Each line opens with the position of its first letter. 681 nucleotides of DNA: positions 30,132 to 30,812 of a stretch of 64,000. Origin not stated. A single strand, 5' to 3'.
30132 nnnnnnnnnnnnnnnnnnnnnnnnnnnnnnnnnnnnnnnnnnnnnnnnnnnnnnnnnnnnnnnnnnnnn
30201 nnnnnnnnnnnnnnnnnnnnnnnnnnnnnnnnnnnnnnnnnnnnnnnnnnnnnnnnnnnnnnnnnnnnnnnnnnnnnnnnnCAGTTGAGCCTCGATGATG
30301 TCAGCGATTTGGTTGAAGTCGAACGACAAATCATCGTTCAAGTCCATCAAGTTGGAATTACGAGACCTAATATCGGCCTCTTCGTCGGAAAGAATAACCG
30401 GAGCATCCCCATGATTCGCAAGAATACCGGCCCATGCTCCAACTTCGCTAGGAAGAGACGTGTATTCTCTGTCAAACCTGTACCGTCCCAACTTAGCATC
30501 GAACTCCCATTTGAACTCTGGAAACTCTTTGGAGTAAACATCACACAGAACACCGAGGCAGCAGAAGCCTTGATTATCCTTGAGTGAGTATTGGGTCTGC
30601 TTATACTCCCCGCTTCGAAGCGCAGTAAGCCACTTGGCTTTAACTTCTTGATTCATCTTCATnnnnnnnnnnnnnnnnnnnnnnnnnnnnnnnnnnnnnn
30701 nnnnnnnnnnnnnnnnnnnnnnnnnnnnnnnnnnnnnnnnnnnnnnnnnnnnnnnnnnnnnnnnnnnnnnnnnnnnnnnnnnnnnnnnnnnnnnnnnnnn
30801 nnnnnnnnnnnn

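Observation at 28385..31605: Tandem array of eight diverged paralogous small proteins (CCLGVL family)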

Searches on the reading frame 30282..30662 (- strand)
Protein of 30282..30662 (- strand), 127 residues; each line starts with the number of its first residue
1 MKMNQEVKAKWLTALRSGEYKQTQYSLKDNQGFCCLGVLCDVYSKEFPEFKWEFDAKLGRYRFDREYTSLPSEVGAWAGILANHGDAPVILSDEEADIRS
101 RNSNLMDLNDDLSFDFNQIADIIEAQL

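Call 4: search_protein_families(library=pfam, max_evalue=1, proteins=[window:30282-30662:-])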
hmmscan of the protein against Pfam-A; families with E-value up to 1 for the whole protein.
seq(127 aa): 0 families

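Call 5: search_protein_families(library=phrogs, max_evalue=0.01, proteins=[window:30282-30662:-])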
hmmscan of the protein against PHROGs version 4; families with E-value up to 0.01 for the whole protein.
seq(127 aa): 1 family
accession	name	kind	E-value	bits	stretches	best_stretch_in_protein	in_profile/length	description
phrog_18067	-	unknown function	5.4e-23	82.8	1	3-126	1-128/129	-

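Call 21: predict_structure(alignment_id=A2)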
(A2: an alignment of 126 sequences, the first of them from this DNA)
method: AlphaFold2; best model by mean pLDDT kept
length: 127 residues; sequences in the alignment: 126
mean_pLDDT: 88.7   pTM: 0.85
mean pLDDT of the five models: 88.7, 87.5, 87.3, 86.7, 86.5
residues with pLDDT >= 90: 93; 70-90: 15; 50-70: 18; < 50: 1
segments of 3 or more residues with pLDDT < 50: none
pLDDT, mean of each block of 10 residues (from residue 1): 89 98 97 97 97 97 95 91 63 63 82 95 91
secondary structure, 60 per line:
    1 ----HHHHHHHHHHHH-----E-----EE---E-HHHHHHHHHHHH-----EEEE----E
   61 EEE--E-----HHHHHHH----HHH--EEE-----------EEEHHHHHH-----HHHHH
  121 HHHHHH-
elements in order: H5-16 H35-46 E52-55 E60-63 H72-78 E88-90 E102-104 H105-110 H116-126
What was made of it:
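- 30279..30662 (-): DUF8296 copy 3, 127 aa. This copy was modelled with AlphaFold2. Model pLDDT 88.7, pTM 0.85 (call 21).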

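Call 25: fold_search(model_id=the predicted structure, library=pdb)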
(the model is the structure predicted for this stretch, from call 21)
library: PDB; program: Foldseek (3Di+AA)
matches with E <= 10: 82; with E <= 0.001: 0
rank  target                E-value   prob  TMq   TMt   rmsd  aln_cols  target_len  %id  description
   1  8ysd                  1.7e+00  0.04  0.15  0.08  15.1        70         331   20  Crystal structure of the Deinococcus wulumuqiensis CD-NTase DwCdnB in complex with ATP (form 2) (released 2025-01-29)
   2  8ysg                  1.9e+00  0.04  0.15  0.08  15.6        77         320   17  Crystal structure of the Deinococcus wulumuqiensis CD-NTase DwCdnB in complex with GTP (released 2025-01-29)
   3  9pyc_A                2.0e+00  0.20  0.25  0.06   5.9        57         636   16  Cryo-EM structure of EF-G and RaiA simultaneously bound to an E. coli ribosome imaged in a cell lysate (released 2026-02-18)
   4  9r9o_SK               2.0e+00  0.05  0.19  0.25  10.7        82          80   20  Yeast 80S with nascent chain in complex with Ssb1-ADP in the S1 state (released 2025-12-24)
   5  8yse                  2.0e+00  0.04  0.17  0.09  15.7        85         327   15  Crystal structure of the Deinococcus wulumuqiensis CD-NTase DwCdnB in complex with dATP (released 2025-01-29)
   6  5ndv_C0               2.6e+00  0.04  0.18  0.23  10.8        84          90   21  Crystal structure of Paromomycin bound to the yeast 80S ribosome (released 2017-12-13)
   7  8ip8_da               2.7e+00  0.03  0.19  0.24  10.5        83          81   16  Wheat 80S ribosome stalled on AUG-Stop boron dependently (released 2024-02-21)
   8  8ysi                  3.1e+00  0.03  0.14  0.07  15.2        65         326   20  Crystal structure of the Deinococcus wulumuqiensis CD-NTase DwCdnB in complex with UTP (released 2025-01-29)
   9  8py1_A                3.7e+00  0.07  0.17  0.15   7.8        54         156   17  Sensor domain of Asticcacaulis benevestitus chemoreceptor in complex with formate. (released 2025-02-12)
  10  8py1_C                3.7e+00  0.06  0.18  0.15   9.2        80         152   12  Sensor domain of Asticcacaulis benevestitus chemoreceptor in complex with formate. (released 2025-02-12)
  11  9h3g_AI               3.7e+00  0.03  0.20  0.24   9.5        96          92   12  Structure of the Arabidopsis thaliana 80S ribosome in complex with P- and E-site tRNAs and mRNA (released 2026-02-04)
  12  4fn5_A                3.9e+00  0.13  0.18  0.04   2.1        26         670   23  ELONGATION FACTOR G 1 (PSEUDOMONAS AERUGINOSA) IN COMPLEX WITH Argyrin B (released 2012-09-26)
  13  4hv0_C                3.9e+00  0.04  0.20  0.26  12.2        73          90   15  Structure and Function of AvtR, a Novel Transcriptional Regulator from a Hyperthermophilic Archaeal Lipothrixvirus (released 2012-11-21)
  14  5ndg_C0               3.9e+00  0.02  0.18  0.23   9.7        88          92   19  Crystal structure of geneticin (G418) bound to the yeast 80S ribosome (released 2017-12-13)
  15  8ysk                  3.9e+00  0.02  0.14  0.07  15.2        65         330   20  Crystal structure of the Deinococcus wulumuqiensis CD-NTase DwCdnB in complex with UTP Mn (released 2025-01-29)
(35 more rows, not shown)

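Call 30: find_related_loci(query=A2, collection=viral_contigs, flank=10000)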
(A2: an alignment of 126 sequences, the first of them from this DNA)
Query A2 (127 aa) in viral_contigs; peptide patterns used: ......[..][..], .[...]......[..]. (x = any residue, [..] = any of these).
595 stretches matched a pattern (row limit reached: there are more); 586 encode a relative of the query (tblastn E <= 1e-3); the best 80 are kept; 80 distinct loci.
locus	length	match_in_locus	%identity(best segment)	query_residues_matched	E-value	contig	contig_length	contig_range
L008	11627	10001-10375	43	3-127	4e-27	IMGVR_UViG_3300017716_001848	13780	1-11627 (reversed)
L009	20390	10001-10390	44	3-127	8e-27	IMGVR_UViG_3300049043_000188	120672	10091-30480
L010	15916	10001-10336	46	3-127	4e-26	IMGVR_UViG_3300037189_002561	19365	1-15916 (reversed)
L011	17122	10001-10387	44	1-127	4e-26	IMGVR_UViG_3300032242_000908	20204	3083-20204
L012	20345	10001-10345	46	3-126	4e-26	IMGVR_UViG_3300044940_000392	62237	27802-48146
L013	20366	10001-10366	43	3-127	9e-26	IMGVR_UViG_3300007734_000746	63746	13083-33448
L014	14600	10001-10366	45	3-127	1e-25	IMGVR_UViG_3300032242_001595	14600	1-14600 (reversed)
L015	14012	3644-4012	44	3-127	1e-25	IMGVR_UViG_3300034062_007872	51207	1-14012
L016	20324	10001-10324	41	3-124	1e-25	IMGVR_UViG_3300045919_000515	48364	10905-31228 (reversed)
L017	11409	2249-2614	43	3-127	2e-25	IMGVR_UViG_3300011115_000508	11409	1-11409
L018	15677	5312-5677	42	3-127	2e-25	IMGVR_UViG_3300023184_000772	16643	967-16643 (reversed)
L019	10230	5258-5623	45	3-127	2e-25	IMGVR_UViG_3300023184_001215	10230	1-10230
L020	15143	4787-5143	43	2-127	3e-25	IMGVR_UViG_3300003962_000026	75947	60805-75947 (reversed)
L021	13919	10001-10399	40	1-127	5e-25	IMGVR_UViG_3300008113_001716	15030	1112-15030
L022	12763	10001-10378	40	3-127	9e-25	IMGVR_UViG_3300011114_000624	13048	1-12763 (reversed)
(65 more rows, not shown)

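Call 37: search_protein_representatives(alignment_id=A2)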
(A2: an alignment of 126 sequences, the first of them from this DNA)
Query: 126 sequences, 119 profile positions. Proteins with E-value up to 0.001 (for the whole library): 44952; up to 1e-10: 30522; up to 1e-30: 482. The best 150 are listed.
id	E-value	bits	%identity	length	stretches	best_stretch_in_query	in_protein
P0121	4.0e-46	172.6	-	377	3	8-105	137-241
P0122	8.3e-46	171.6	-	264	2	7-117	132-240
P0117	1.6e-40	154.5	-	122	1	1-119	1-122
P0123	2.3e-39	150.8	-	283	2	6-118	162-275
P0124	2.4e-38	147.5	-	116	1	1-119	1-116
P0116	1.5e-37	145.0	-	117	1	1-118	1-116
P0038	1.6e-37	144.9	-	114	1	1-119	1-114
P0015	2.6e-37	144.2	-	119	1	1-117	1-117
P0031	9.1e-37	142.4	-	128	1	1-119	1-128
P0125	1.2e-36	142.1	-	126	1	1-119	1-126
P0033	2.2e-36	141.2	-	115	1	1-119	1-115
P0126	2.2e-36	141.2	-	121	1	1-119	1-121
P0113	2.6e-36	141.0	-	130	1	1-117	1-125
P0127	2.9e-36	140.8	-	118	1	1-119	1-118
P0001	3.0e-36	140.8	-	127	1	1-119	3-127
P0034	7.7e-35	136.2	-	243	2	3-118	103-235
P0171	2.9e-34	134.3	-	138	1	1-119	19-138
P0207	1.0e-33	132.6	-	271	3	2-117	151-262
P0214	1.2e-33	132.3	-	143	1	1-117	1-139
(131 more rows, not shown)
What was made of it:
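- The family has 44,952 clusters at 50% identity with E <= 1e-3, nearly all single-domain proteins of 106-143 aa (call 37).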

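Call 41: find_related_loci(query=A2, collection=genome_contigs, flank=8000)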
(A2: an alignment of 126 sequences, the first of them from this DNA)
Query A2 (127 aa) in genome_contigs; peptide patterns used: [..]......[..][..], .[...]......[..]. (x = any residue, [..] = any of these).
82 stretches matched a pattern; 51 encode a relative of the query (tblastn E <= 1e-3); 48 distinct loci.
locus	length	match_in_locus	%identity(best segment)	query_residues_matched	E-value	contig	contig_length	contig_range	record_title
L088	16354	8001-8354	42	5-124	2e-23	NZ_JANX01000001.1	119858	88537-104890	Inquilinus limosus MP06 Ilimosus_MP06_contig00001, whole genome shotgun sequence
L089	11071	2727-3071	43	2-127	6e-21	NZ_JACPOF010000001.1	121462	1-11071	MAG: Polaromonas sp. isolate NC_groundwater_594_Pr5_B-0.1um_59_23 alan_book_18_scaffold_204900, whole genome shotgun seq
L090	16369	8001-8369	39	3-127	7e-21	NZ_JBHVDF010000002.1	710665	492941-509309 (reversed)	Nocardia sp. NPDC057440 NPDC057440_T54_C10.ctg-0002, whole genome shotgun sequence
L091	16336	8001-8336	37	2-127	2e-19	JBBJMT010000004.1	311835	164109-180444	MAG: Casimicrobiaceae bacterium isolate RUP_SRG_25 NODE_34_length_311835_cov_14.548547, whole genome shotgun sequence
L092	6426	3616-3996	35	3-123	3e-19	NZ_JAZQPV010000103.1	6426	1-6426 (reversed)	MAG: Acinetobacter sp. isolate T1900045238_TH20190008.MAGScoT_cleanbin_000001 SGB_5492_k141_245630, whole genome shotgun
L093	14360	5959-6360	35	3-127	4e-19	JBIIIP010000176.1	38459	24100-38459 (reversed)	MAG: Pirellulales bacterium isolate ME2001-09-10pf_3300042914_group1_bin155 Rohwer_bin1732_scaffold_528_c1, whole genome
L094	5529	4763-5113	40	1-127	1e-18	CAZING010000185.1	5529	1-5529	MAG TPA_asm: uncultured Cellvibrionaceae bacterium isolate SRP220891_co3_593 genome assembly, contig: NODE_29647_length_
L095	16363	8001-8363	42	2-127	2e-18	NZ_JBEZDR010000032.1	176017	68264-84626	Nonomuraea sp. NPDC049141 NPDC049141_119_H11.ctg-0032, whole genome shotgun sequence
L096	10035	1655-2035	38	3-127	3e-18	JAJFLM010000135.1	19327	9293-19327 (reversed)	MAG: Deltaproteobacteria bacterium isolate OFTM19 OFTM19_134, whole genome shotgun sequence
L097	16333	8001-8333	37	3-127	7e-18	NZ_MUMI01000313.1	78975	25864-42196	Amycolatopsis kentuckyensis strain NRRL B-24129 NRRL_B-24129_contig_313, whole genome shotgun sequence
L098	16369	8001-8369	39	6-127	8e-17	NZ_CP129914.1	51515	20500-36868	Deinococcus radiomollis strain PO-04-20-132 plasmid unnamed8, complete sequence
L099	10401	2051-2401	35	2-127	4e-16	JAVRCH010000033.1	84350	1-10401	MAG: Nostoc sp. DedQUE12a contig_33, whole genome shotgun sequence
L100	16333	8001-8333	34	3-127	3e-16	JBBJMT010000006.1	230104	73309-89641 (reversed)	MAG: Casimicrobiaceae bacterium isolate RUP_SRG_25 NODE_53_length_230104_cov_14.025273, whole genome shotgun sequence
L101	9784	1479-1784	38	3-124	3e-16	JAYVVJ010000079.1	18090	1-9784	MAG: Candidatus Saccharibacteria bacterium isolate GL79_DN_metabinner_11_sub GL79_DN_metabinner_11_sub_78, whole genome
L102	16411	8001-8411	34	1-127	2e-15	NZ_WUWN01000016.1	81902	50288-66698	Puerhibacterium puerhi strain TLY-12 Scaffold16, whole genome shotgun sequence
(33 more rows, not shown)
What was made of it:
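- It is found with Proteobacteria, Actinobacteria, Cyanobacteria, Chloroflexi, CPR and archaeal-binned contigs (call 41), which suits a target carried by the phage itself.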

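Call 42: fold_search(model_id=the predicted structure, library=viral)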
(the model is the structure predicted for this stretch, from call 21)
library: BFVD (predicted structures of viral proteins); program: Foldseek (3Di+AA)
matches with E <= 10: 150; with E <= 0.001: 2
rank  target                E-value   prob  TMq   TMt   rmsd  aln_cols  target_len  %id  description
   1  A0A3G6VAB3            1.9e-07  1.00  0.81  0.91   1.8       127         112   25  (no name in the UniProt tables at hand)
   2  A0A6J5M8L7            4.5e-06  1.00  0.61  0.76   6.3       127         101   38  Uncharacterized protein [uncultured Caudovirales phage]
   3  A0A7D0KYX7            1.5e-01  0.80  0.54  0.53   5.3       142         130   16  (no name in the UniProt tables at hand)
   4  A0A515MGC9            6.8e-01  0.47  0.45  0.52   7.8       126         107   15  (no name in the UniProt tables at hand)
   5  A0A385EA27            7.2e-01  0.13  0.25  0.20  10.9        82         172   22  Uncharacterized protein [Caulobacter phage CcrPW]
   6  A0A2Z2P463            1.0e+00  0.09  0.16  0.27   8.0        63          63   17  Uncharacterized protein [Lactococcus phage PLgY-30]
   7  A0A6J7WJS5            1.6e+00  0.02  0.11  0.08  14.3        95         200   10  Essential recombination function protein [uncultured Caudovirales phage]
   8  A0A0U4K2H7            1.7e+00  0.08  0.21  0.27   9.6        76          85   10  HTH DNA binding domain protein [Arthrobacter phage Salgado]
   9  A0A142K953            2.0e+00  0.18  0.38  0.33   5.2        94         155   17  Uncharacterized protein [Gordonia phage Yvonnetastic]
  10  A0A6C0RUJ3            2.3e+00  0.02  0.16  0.20   8.5       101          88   12  Uncharacterized protein [Streptomyces phage JXY1]
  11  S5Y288                2.4e+00  0.13  0.17  0.26   3.0        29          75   17  (no name in the UniProt tables at hand)
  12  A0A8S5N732            2.4e+00  0.04  0.18  0.19   8.8        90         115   16  Replication protein A [Siphoviridae sp. ctlzn3]
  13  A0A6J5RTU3            2.5e+00  0.14  0.16  0.12   2.1        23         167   26  Uncharacterized protein [uncultured Caudovirales phage]
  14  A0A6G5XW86            2.5e+00  0.02  0.13  0.07  14.2        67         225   15  (no name in the UniProt tables at hand)
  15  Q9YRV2                2.5e+00  0.01  0.11  0.05  13.2       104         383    9  RNA-directed RNA polymerase catalytic subunit (Fragment) [Isavirus salaris]
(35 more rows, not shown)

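Call 44: search_protein_families(library=pfam, max_evalue=0.01, proteins=[P0121, P0122, P0123, P0207, P0171, P0214])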
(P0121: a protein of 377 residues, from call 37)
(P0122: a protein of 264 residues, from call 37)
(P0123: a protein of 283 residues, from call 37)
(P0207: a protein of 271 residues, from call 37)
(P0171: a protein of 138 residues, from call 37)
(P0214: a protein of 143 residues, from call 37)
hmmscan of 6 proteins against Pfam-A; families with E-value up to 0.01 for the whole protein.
P0121 (377 aa): 0 families

P0122 (264 aa): 0 families

P0123 (283 aa): 0 families

P0207 (271 aa): 0 families

P0171 (138 aa): 0 families

P0214 (143 aa): 0 families

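Call 49: search_protein_families(library=pfam, alignment_id=A3, max_evalue=0.0001)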
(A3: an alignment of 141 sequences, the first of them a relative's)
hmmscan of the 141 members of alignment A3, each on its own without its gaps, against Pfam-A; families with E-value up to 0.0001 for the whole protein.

A. member 1, L088:7456-7983:- (176 aa): 0 families

B. families by the number of members that match (of 141 scanned): 36 families (the first 25 are shown)
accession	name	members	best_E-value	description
PF13560.12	HTH_31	2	4.9e-12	Helix-turn-helix domain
PF01381.28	HTH_3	2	1.1e-11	Helix-turn-helix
PF00939.25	Na_sulph_symp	1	5e-64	Sodium:sulfate symporter transmembrane region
PF03600.22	CitMHS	1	6.2e-57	Citrate transporter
PF00106.31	adh_short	1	1.3e-44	short chain dehydrogenase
PF21866.1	DUF6915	1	5.1e-42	Domain of unknown function (DUF6915)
PF13561.12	adh_short_C2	1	5.3e-39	Enoyl-(Acyl carrier protein) reductase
PF02511.20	Thy1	1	1.9e-37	Thymidylate synthase complementing protein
PF23969.1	DUF7296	1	1e-35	Domain of unknown function (DUF7296)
PF00669.25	Flagellin_N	1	4.4e-34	Bacterial flagellin N-terminal helical region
PF23822.1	DUF7192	1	1.2e-30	Domain of unknown function (DUF7192)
PF00005.33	ABC_tran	1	1.8e-26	ABC transporter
PF02498.22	Bro-N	1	3.6e-25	BRO family, N-terminal domain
PF00700.27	Flagellin_C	1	1e-23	Bacterial flagellin C-terminal helical region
PF07728.20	AAA_5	1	4.5e-19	AAA domain (dynein-related subfamily)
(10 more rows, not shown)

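Call 50: search_protein_families(library=phrogs, alignment_id=A3, max_evalue=0.00001)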
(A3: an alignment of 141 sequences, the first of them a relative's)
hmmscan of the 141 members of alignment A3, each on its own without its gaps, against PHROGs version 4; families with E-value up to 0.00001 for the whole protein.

A. member 1, L088:7456-7983:- (176 aa): 0 families

B. families by the number of members that match (of 141 scanned): 98 families (the first 25 are shown)
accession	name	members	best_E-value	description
phrog_424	-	2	1.5e-36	phosphoadenosine phosphosulfate reductase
phrog_8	-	2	5.6e-12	transcriptional regulator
phrog_5823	-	2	7.7e-12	transcriptional regulator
phrog_3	-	2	2.7e-10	transcriptional repressor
phrog_7241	-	2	2.2e-08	transcriptional regulator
phrog_12882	-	1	1.1e-172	phosphoadenosine phosphosulfate reductase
phrog_8763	-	1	1.5e-168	tail protein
phrog_130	-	1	1.5e-67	anti-repressor Ant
phrog_35747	-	1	4.6e-65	exonuclease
phrog_85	-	1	6.6e-60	thymidylate synthase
phrog_562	-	1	2.2e-54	RNA ligase and tail fiber protein attachment catalyst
phrog_826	-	1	7.7e-53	HNH endonuclease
phrog_3142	-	1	2.8e-52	FabG-like 3-oxoacyl-(acyl-carrier-protein) reductase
phrog_16088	-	1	6.5e-52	-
phrog_8143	-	1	4.9e-50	-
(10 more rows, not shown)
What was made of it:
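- In bacterial genomes the neighbours are prophage-type genes such as Ant/Bro, HTH regulators, HNH, primase and a tail protein (calls 41, 49, 50).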

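Call 62: search_solved_structures(query=A2, max_evalue=10, show_alignments=2)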
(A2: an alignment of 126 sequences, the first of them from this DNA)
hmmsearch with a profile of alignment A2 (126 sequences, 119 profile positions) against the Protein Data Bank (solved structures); distinct sequences matched with E-value up to 10: 0.

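Call 76: search_dna_similar(query=window:30282-30662:-, collection=plasmids, mode=protein, max_rows=25, max_evalue=0.001)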
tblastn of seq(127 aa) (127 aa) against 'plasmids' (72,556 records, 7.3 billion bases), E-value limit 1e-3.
Records with a match: 3; places in all: 3; records where one place covers at least 80% of the query: 3.
Best place of each record, by identity: <60% 3.
By first word of the organism name: Variovorax 2; Nonomuraea 1.
By predicted mobility (MOB-suite, as given by PLSDB): non-mobilizable 2; mobilizable 1.
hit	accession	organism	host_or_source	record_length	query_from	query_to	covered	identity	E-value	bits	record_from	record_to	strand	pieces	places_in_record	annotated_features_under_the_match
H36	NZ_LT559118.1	Nonomuraea gerenzanensis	-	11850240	3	124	96%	38.4%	2e-11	67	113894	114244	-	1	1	none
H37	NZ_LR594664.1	Variovorax sp. RA8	Riverbed sediment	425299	2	127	99%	31.8%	2e-5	49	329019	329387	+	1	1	hypothetical protein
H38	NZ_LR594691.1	Variovorax sp. WDL1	linuron-contaminated soil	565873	2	127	99%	31.0%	5e-6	51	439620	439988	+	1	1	hypothetical protein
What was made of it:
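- Closest known: Characterised phage anti-defence proteins and DNA mimics. Different: The family is nearly absent from plasmids (call 76).
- Only 3 of 72,556 plasmid records carry it (call 76). It is almost absent from plasmids (call 76), unlike classical anti-restriction genes.
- Tried and rejected: The family is essentially absent from plasmids (call 76).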
